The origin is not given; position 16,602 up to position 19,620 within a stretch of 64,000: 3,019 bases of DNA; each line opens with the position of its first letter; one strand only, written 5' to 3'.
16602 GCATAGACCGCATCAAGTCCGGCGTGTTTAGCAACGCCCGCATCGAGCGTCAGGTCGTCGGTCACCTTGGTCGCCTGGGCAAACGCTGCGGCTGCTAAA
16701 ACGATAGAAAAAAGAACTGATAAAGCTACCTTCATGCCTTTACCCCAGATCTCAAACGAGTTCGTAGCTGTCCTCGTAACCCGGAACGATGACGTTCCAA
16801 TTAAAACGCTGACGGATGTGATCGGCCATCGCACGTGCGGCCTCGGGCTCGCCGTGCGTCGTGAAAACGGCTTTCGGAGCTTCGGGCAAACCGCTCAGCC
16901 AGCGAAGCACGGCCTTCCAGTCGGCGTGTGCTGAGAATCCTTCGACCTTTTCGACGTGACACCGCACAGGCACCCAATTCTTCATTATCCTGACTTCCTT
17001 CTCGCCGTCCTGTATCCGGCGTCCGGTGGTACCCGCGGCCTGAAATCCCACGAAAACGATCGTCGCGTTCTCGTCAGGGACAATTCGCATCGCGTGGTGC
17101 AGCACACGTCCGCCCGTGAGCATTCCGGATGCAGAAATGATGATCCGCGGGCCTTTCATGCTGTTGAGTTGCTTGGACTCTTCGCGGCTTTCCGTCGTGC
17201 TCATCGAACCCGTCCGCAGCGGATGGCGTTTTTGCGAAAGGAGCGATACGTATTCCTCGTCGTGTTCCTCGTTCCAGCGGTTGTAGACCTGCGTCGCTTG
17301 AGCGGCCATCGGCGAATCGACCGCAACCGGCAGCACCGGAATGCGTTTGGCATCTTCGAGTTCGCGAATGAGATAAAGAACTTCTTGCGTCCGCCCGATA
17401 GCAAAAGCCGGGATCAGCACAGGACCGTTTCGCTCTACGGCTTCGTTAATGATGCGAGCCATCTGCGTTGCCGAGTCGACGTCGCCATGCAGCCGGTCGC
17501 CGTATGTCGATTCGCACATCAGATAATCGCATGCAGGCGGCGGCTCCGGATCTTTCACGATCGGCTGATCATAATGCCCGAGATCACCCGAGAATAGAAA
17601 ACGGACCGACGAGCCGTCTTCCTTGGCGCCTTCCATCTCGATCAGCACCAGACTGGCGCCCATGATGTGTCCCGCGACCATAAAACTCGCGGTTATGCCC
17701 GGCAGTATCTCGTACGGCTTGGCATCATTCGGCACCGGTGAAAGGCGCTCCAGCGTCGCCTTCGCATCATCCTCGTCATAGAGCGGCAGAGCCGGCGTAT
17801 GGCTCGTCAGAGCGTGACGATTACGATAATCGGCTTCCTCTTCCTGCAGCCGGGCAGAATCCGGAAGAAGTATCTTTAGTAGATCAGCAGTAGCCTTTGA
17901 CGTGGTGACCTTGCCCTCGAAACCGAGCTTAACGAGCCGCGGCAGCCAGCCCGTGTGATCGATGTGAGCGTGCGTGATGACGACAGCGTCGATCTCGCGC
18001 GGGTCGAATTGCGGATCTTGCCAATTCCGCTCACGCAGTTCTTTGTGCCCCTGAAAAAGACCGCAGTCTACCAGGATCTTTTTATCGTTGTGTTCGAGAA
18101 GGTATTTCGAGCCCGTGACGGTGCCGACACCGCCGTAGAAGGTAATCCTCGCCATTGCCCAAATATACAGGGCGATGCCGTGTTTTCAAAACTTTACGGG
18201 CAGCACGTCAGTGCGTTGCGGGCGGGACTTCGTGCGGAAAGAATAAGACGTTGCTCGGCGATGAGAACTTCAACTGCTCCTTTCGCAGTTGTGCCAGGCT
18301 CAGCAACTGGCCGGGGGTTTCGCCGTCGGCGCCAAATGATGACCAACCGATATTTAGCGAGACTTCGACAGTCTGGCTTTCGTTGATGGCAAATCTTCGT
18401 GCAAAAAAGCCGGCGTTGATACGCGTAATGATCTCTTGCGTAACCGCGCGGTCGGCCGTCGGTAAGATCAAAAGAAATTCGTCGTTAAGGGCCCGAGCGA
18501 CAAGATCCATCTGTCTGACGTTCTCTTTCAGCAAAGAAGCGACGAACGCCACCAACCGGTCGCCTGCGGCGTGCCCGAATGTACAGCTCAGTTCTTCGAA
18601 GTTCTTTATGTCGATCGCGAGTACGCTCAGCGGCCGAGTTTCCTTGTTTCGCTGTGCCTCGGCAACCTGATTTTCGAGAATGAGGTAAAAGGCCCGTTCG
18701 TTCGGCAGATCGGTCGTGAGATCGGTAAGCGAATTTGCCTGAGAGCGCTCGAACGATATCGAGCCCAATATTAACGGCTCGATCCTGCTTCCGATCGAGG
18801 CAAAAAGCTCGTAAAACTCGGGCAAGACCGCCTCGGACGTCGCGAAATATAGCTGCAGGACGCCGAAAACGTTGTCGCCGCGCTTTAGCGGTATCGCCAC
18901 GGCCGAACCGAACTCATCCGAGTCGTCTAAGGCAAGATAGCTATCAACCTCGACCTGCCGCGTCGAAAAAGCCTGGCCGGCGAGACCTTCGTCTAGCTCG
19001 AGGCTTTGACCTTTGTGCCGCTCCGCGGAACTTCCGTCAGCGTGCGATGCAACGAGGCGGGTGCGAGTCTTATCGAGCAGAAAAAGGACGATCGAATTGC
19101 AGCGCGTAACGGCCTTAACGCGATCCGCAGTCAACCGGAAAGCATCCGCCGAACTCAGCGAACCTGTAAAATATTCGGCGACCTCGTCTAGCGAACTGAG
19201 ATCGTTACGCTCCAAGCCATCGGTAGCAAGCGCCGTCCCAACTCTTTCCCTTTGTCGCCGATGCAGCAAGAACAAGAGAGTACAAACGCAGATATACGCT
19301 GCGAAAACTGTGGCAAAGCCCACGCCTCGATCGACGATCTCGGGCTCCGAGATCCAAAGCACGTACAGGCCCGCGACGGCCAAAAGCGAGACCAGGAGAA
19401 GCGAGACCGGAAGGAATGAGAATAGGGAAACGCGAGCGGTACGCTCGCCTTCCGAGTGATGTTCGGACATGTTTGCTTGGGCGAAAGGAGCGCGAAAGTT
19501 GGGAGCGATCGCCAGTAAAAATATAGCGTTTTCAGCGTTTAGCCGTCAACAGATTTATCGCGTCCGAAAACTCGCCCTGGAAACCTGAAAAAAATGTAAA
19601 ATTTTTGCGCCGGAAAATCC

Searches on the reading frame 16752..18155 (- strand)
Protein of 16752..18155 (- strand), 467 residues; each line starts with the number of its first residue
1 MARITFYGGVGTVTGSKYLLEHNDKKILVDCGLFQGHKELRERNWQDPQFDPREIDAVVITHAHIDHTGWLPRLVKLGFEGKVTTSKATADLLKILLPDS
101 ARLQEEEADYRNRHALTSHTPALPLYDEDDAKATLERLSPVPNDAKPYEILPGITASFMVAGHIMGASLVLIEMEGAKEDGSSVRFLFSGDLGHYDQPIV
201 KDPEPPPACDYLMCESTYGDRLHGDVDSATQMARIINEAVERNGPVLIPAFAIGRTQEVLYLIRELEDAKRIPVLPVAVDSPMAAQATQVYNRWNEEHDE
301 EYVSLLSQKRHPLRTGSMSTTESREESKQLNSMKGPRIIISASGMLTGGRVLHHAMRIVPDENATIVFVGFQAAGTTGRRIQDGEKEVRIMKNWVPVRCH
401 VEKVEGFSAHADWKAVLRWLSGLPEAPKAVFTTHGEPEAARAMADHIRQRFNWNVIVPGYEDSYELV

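Call 65: search_protein_families(library=pfam, proteins=[window:16752-18155:-], max_evalue=0.00001)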
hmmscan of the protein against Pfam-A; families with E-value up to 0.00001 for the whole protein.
window:16752-18155:- (467 aa): 4 families
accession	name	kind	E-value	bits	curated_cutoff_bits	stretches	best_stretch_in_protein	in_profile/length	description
PF10996.14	Beta-Casp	-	9.7e-36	123.4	27.7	1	256-381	1-120/120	Beta-Casp domain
PF07521.17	RMMBL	-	1e-18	67.5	21.6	1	394-458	1-63/63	Zn-dependent metallo-hydrolase RNA specificity domain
PF00753.33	Lactamase_B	-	4.8e-16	59.7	22.7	1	16-203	7-161/196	Metallo-beta-lactamase superfamily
PF12706.13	Lactamase_B_2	-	1.1e-10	41.9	27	1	26-122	2-96/200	Beta-lactamase superfamily domain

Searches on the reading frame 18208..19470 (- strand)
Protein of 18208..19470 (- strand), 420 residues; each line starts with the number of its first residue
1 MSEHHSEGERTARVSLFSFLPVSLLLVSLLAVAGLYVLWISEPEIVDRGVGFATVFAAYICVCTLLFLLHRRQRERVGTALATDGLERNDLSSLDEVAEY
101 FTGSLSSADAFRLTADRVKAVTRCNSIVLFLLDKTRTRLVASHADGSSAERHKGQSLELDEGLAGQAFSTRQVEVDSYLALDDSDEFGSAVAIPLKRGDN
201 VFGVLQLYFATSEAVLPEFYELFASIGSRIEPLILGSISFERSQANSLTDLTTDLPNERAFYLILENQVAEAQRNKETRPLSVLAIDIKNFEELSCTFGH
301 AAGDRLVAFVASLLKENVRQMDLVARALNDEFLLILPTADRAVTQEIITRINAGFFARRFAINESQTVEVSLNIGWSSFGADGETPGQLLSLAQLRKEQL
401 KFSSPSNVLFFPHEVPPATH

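Call 65: search_protein_families(library=pfam, proteins=[window:18208-19470:-], max_evalue=0.00001)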
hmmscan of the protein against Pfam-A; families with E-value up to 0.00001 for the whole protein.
window:18208-19470:- (420 aa): 3 families
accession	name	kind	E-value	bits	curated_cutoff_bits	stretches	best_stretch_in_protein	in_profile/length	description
PF00990.26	GGDEF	-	1.2e-27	97.1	23.8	1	248-401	2-155/161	Diguanylate cyclase, GGDEF domain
PF13492.12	GAF_3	-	9.3e-11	42.7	27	1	114-230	9-123/129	GAF domain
PF13185.12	GAF_2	-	2e-06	28.5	28.6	1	106-227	3-128/136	GAF domain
